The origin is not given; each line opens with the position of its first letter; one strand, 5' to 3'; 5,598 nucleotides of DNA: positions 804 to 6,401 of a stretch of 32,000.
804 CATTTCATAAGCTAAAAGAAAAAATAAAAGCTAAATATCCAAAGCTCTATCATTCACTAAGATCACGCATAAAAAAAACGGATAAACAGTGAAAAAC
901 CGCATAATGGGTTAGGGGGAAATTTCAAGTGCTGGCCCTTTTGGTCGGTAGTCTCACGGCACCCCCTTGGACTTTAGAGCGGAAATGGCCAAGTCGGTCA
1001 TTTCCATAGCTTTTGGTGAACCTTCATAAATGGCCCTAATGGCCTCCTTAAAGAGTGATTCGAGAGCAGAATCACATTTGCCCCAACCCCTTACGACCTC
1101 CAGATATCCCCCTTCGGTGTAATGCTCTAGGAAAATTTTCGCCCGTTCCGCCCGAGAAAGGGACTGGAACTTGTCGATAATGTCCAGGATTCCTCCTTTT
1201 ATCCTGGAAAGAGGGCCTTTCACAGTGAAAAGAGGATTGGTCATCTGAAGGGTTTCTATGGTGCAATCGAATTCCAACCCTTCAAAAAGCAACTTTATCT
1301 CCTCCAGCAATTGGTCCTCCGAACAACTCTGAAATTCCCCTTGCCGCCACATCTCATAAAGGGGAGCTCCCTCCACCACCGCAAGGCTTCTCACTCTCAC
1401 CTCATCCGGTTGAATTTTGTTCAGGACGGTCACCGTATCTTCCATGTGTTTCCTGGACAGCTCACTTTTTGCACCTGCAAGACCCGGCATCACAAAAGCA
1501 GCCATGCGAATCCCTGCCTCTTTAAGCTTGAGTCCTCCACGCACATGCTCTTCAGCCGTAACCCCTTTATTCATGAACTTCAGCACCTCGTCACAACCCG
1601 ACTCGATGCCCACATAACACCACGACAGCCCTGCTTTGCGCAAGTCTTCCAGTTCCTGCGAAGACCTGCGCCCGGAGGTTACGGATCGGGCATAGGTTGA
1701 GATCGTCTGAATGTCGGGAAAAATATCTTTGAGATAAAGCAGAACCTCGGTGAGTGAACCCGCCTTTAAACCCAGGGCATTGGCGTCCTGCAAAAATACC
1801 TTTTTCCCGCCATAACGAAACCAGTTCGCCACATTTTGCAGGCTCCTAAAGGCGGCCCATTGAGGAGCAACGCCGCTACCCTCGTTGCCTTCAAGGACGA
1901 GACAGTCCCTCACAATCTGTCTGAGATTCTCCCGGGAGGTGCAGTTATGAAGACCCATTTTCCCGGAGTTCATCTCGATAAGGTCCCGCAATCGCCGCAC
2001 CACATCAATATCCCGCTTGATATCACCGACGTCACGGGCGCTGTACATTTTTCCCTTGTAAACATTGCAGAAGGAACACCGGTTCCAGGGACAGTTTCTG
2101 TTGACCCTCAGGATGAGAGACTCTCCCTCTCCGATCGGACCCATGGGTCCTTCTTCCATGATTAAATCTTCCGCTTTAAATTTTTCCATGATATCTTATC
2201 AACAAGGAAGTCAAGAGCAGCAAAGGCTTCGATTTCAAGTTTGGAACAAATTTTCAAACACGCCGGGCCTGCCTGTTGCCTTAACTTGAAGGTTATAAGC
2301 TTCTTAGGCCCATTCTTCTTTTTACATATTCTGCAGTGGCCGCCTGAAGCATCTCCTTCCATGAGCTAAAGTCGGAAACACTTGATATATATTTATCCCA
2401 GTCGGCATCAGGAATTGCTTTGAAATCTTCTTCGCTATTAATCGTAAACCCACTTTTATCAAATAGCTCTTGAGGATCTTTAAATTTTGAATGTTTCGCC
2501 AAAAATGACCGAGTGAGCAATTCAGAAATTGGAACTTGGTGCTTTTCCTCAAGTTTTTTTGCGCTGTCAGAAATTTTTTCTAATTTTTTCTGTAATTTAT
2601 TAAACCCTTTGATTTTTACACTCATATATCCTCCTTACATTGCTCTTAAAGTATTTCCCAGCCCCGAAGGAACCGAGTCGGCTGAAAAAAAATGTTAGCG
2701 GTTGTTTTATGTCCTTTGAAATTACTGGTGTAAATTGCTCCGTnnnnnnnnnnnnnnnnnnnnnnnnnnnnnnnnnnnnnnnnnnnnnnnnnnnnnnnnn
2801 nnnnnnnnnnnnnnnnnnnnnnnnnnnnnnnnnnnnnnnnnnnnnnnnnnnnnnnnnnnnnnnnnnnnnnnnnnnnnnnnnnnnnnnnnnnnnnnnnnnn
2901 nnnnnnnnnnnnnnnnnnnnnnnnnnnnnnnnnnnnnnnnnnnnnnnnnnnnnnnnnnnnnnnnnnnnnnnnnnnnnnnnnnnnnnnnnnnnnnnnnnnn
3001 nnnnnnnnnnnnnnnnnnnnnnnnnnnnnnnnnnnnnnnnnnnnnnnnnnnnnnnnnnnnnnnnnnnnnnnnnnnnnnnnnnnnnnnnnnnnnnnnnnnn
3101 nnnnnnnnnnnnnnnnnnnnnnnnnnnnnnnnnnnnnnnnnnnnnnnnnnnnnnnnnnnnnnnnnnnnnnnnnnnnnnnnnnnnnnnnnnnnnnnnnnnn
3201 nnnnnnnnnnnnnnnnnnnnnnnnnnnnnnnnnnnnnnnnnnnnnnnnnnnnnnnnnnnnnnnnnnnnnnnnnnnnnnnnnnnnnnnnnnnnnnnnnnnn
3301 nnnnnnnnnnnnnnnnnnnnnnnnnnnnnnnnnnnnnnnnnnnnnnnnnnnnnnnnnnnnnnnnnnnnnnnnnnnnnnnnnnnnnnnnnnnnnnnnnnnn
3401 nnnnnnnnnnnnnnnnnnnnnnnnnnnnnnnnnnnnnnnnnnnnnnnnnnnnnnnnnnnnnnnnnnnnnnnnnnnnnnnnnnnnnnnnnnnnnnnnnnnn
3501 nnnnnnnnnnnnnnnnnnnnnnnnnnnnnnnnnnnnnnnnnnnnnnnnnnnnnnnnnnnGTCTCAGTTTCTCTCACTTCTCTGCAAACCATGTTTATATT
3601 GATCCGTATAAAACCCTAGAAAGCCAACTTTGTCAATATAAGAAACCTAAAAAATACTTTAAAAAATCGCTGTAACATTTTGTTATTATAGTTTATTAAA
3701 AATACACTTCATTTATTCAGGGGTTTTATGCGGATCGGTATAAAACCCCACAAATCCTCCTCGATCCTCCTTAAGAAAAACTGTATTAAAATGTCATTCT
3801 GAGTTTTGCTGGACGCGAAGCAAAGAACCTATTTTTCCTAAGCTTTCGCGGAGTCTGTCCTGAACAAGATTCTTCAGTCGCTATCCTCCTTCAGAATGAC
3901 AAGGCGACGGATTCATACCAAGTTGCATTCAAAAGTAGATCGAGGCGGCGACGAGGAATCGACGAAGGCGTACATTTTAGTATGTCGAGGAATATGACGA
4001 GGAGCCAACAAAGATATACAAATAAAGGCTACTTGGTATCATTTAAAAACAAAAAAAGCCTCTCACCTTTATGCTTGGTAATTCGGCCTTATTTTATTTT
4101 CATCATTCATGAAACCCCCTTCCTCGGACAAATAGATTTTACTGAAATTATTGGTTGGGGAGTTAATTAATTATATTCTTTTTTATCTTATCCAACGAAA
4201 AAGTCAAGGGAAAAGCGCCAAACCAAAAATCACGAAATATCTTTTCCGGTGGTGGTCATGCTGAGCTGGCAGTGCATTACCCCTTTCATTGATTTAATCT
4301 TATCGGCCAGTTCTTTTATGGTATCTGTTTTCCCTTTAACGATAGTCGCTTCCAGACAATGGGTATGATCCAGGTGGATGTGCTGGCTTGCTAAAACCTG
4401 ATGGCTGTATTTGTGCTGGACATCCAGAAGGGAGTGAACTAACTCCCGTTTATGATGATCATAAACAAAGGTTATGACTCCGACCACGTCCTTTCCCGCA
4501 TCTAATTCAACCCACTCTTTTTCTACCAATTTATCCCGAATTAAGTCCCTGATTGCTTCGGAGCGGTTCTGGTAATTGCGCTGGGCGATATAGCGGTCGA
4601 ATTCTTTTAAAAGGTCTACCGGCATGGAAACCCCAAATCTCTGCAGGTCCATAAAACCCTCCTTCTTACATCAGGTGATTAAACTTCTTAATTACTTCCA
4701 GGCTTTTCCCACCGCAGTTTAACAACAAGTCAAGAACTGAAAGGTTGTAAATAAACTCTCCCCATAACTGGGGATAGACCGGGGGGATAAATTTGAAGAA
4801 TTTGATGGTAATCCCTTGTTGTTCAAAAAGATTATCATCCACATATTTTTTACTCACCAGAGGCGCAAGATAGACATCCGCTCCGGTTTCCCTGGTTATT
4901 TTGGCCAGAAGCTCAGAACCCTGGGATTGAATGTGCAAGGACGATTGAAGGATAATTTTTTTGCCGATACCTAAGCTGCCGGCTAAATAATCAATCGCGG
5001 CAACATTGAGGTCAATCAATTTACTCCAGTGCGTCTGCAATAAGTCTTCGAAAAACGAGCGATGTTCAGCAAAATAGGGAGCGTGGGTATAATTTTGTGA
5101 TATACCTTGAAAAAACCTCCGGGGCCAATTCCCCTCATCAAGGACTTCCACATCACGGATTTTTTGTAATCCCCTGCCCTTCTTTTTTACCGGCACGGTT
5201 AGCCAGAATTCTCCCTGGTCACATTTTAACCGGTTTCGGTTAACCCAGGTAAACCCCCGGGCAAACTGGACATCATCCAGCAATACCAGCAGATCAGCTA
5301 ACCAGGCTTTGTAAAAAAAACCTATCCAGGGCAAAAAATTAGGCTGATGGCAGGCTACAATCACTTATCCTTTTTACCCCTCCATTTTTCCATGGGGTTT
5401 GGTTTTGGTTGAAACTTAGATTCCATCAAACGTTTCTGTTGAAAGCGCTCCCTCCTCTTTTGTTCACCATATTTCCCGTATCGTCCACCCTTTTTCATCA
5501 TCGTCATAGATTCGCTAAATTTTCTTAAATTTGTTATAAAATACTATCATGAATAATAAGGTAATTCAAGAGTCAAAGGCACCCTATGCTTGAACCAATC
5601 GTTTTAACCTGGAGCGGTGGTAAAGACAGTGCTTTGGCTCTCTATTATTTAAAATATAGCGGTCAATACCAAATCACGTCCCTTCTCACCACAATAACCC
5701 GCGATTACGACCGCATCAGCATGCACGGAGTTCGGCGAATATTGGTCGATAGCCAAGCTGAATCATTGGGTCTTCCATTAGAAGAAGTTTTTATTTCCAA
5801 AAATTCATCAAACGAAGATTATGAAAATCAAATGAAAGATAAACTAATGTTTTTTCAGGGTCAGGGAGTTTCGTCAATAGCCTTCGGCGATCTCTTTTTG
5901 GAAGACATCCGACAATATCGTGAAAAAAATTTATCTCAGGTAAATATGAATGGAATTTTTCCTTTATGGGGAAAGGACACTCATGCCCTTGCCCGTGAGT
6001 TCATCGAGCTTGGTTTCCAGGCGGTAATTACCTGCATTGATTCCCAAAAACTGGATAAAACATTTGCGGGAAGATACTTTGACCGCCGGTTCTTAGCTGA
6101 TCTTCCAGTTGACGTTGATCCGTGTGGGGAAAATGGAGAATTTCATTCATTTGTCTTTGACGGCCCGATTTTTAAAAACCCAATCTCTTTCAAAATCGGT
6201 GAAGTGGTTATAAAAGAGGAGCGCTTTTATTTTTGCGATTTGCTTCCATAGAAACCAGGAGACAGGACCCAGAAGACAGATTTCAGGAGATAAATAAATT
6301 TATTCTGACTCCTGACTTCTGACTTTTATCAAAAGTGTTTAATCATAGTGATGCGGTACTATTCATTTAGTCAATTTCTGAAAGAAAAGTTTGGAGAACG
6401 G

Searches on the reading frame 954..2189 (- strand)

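Call 23: search_protein_families(library=pfam, proteins=[window:954-2189:-], max_evalue=0.001)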
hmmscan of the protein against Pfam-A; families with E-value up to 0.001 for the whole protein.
window:954-2189:- (411 aa): 2 families
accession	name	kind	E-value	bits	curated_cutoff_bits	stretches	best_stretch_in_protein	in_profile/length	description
PF04055.27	Radical_SAM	-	2.8e-12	47.6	29.5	1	128-236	46-153/166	Radical SAM superfamily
PF16199.10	Radical_SAM_C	-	5.7e-07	30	31.9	1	261-326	1-67/85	Radical_SAM C-terminal domain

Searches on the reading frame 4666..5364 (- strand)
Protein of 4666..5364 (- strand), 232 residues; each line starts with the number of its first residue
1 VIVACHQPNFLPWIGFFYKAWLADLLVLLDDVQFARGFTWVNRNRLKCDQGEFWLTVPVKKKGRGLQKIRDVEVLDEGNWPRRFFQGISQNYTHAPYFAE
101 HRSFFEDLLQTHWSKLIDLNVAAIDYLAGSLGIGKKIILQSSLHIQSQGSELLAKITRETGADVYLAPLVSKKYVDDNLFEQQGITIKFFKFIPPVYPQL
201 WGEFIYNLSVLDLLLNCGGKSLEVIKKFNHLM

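Call 23: search_protein_families(library=pfam, proteins=[window:4666-5364:-], max_evalue=0.001)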
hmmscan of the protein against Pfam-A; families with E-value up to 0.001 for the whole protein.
window:4666-5364:- (232 aa): 1 family
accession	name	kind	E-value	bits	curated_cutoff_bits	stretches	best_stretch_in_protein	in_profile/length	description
PF08889.16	WbqC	-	4.7e-67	226.5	21.3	1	7-222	1-216/218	WbqC-like protein family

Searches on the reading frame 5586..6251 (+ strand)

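Call 23: search_protein_families(library=pfam, proteins=[window:5586-6251:+], max_evalue=0.001)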
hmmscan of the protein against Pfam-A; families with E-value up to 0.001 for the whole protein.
window:5586-6251:+ (221 aa): 1 family
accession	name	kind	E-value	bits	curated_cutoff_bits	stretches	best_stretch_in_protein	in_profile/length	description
PF01902.24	Diphthami_syn_2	-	2.3e-38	132.4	23.2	1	7-215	5-211/219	Diphthamide synthase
